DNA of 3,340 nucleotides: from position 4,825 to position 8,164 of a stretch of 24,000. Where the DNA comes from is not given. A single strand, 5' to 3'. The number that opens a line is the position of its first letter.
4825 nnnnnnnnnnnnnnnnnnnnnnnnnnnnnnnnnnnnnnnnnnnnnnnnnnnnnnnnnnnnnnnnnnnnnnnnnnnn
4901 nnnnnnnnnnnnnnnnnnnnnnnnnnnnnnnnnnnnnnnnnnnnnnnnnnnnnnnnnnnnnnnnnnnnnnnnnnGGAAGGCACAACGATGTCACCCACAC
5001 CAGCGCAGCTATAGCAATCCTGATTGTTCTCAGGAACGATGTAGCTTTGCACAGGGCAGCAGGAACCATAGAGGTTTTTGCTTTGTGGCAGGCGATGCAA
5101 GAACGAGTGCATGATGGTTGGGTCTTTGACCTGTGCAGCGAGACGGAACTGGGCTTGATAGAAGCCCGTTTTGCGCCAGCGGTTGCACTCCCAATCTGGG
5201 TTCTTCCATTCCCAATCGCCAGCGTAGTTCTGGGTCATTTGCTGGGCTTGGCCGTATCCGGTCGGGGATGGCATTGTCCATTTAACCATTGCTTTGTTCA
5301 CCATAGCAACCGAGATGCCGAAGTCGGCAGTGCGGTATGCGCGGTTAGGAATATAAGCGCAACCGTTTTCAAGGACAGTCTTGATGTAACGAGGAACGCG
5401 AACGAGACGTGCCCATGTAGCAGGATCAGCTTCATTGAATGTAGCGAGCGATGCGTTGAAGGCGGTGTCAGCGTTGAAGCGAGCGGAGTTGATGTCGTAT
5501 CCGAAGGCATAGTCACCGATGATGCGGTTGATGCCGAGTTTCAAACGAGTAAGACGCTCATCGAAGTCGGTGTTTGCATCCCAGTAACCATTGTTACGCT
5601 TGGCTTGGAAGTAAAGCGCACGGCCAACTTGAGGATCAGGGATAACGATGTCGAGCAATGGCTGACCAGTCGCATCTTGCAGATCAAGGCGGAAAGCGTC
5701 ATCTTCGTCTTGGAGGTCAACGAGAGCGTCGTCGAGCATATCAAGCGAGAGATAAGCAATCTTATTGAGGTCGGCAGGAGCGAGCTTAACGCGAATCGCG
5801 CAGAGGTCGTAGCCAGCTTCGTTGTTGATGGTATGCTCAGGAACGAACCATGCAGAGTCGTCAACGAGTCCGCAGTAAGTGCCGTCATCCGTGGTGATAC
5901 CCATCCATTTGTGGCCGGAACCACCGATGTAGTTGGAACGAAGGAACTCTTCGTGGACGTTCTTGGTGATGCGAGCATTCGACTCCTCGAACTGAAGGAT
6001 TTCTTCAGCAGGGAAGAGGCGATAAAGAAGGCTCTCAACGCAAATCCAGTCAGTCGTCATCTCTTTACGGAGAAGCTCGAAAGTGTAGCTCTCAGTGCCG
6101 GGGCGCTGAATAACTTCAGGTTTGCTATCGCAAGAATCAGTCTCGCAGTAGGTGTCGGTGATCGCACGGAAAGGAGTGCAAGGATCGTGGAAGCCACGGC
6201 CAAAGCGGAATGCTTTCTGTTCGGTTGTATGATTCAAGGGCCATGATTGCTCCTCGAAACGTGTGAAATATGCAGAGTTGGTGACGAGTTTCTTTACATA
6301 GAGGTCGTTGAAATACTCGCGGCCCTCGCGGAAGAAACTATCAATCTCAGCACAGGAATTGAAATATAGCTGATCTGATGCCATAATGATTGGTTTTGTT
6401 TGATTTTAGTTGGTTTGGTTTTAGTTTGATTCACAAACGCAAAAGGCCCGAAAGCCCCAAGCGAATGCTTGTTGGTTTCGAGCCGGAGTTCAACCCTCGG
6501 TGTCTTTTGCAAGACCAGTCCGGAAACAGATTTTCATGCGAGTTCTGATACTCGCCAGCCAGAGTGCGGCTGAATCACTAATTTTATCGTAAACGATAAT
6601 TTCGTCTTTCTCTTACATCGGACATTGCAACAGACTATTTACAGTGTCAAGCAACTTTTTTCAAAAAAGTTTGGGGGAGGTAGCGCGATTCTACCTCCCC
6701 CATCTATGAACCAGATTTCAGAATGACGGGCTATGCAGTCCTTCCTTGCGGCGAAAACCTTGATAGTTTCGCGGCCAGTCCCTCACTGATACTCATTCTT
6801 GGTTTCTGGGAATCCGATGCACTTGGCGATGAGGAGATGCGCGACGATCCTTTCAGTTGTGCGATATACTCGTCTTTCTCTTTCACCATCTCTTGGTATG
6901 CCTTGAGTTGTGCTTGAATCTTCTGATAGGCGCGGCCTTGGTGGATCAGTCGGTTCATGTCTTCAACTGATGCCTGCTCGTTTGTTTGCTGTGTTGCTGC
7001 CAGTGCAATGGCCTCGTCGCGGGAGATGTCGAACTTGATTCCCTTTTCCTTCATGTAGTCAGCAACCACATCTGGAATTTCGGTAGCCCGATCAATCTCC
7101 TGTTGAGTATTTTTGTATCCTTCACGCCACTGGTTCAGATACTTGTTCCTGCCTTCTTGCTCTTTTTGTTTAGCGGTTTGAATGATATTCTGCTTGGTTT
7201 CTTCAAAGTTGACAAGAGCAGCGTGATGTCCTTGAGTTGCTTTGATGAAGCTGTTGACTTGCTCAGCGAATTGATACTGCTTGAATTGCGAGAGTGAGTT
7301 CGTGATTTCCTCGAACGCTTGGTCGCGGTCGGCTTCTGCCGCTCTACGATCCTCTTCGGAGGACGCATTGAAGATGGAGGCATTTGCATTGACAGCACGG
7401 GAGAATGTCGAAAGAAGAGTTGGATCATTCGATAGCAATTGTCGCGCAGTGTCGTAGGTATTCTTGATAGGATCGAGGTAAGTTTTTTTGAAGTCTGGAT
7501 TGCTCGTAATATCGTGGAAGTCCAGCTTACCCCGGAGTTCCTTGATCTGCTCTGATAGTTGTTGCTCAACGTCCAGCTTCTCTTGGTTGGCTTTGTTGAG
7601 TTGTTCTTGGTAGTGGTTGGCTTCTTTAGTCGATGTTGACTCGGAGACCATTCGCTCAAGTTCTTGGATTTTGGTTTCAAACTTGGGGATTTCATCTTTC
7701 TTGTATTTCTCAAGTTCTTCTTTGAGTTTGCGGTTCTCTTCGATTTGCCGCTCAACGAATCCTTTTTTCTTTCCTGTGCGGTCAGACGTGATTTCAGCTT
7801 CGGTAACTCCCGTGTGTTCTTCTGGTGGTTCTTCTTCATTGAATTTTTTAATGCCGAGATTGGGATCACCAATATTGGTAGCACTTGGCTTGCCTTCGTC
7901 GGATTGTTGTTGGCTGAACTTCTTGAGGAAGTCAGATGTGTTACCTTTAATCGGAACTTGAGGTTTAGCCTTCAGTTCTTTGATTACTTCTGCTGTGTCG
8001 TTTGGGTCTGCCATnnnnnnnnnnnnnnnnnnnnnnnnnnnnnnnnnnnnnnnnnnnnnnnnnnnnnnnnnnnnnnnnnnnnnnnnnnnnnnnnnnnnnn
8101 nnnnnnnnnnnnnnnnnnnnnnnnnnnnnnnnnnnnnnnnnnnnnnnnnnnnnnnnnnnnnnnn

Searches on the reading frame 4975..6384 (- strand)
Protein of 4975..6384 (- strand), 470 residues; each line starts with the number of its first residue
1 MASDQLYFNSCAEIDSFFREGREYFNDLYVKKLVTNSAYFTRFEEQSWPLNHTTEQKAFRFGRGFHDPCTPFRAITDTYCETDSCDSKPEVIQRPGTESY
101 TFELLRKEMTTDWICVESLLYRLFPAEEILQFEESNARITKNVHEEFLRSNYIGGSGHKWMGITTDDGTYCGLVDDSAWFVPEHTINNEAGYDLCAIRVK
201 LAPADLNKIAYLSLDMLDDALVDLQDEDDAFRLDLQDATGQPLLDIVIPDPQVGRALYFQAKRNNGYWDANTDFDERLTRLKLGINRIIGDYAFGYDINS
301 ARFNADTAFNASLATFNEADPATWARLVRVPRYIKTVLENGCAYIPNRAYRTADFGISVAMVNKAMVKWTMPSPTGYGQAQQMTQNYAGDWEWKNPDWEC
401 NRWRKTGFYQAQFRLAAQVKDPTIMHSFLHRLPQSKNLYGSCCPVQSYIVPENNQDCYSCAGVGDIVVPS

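Call 9: search_protein_families(library=phrogs, proteins=[window:4975-6384:-], max_evalue=0.001)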
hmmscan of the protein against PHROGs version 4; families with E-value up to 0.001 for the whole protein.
window:4975-6384:- (470 aa): 0 families

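Call 12: search_protein_families(library=pfam, proteins=[window:4975-6384:-], max_evalue=0.01)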
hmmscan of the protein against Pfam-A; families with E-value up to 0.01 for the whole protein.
window:4975-6384:- (470 aa): 0 families

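Call 14: find_related_loci(query=window:4975-6384:-, collection=viral_contigs, flank=10000)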
Query window:4975-6384:- (470 aa) in viral_contigs; peptide patterns used: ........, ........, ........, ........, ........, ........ (x = any residue, [..] = any of these).
217 stretches matched a pattern; 217 encode a relative of the query (tblastn E <= 1e-3); the best 80 are kept; 80 distinct loci.
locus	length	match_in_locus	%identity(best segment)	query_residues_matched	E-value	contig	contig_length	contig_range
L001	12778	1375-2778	98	3-470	0e+0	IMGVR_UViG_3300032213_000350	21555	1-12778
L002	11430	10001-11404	98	3-470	0e+0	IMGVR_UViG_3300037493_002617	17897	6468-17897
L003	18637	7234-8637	98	3-470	0e+0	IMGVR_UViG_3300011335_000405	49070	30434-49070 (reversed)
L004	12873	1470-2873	98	3-470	0e+0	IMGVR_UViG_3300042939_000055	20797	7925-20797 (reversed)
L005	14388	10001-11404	97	3-470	0e+0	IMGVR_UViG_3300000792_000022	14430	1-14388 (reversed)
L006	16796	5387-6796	97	1-470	0e+0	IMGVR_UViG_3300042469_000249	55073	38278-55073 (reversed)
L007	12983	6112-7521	97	1-470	0e+0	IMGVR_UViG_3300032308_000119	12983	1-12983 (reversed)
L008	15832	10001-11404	97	3-470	0e+0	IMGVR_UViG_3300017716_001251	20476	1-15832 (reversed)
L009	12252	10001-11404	97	3-470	0e+0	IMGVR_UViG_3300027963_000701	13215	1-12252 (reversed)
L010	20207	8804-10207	97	3-470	0e+0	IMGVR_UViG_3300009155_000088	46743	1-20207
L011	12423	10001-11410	96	1-470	0e+0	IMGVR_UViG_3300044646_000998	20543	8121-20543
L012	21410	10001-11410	97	1-470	0e+0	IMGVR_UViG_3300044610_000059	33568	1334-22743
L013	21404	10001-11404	97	3-470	0e+0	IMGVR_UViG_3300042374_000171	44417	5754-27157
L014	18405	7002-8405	97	3-470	0e+0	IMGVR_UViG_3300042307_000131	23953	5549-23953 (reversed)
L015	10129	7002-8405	97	3-470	0e+0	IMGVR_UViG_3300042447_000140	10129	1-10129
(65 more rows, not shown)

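Call 27: find_related_loci(query=window:4975-6384:-, collection=genome_contigs, flank=10000)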
Query window:4975-6384:- (470 aa) in genome_contigs; peptide patterns used: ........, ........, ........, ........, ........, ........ (x = any residue, [..] = any of these).
17 stretches matched a pattern, but none encodes a relative of the query by tblastn (E <= 1e-3).
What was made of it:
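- Tried and rejected: No prophage copy of the capsid gene in 185,579 species genomes (call 27).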

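Call 44: search_dna_similar(query=window:4975-6384:-, collection=phages, mode=protein, max_rows=15, max_evalue=0.01)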
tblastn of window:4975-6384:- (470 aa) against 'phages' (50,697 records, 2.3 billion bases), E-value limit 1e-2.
No match.

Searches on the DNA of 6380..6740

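Call 82: search_rna_families(source=window, start=6380, end=6740, threshold=evalue, max_evalue=1)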
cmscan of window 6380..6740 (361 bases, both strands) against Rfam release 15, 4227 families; matches with E-value up to 1: 0.
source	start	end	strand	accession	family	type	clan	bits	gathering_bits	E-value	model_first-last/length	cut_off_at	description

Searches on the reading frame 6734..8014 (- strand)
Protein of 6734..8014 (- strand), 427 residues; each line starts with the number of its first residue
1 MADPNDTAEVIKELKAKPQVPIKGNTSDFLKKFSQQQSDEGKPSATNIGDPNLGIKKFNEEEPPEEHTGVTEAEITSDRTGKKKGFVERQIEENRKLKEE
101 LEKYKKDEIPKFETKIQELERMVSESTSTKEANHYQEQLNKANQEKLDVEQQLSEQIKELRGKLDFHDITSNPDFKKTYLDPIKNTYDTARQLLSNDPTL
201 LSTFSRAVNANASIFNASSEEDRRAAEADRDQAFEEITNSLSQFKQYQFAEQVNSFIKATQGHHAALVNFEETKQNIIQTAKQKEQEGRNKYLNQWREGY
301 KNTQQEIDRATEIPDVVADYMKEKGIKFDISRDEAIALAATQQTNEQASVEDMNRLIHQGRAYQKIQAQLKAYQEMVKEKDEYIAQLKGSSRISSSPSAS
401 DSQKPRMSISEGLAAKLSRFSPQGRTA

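Call 9: search_protein_families(library=phrogs, proteins=[window:6734-8014:-], max_evalue=0.001)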
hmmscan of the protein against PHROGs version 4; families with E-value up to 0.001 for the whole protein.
window:6734-8014:- (427 aa): 0 families

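Call 12: search_protein_families(library=pfam, proteins=[window:6734-8014:-], max_evalue=0.01)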
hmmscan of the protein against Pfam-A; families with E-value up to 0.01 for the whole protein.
window:6734-8014:- (427 aa): 1 family
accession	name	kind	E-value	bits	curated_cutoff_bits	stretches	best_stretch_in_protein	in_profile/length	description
PF05852.16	DUF848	-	0.0081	16.7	25.3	1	77-166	25-106/145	Gammaherpesvirus protein of unknown function (DUF848)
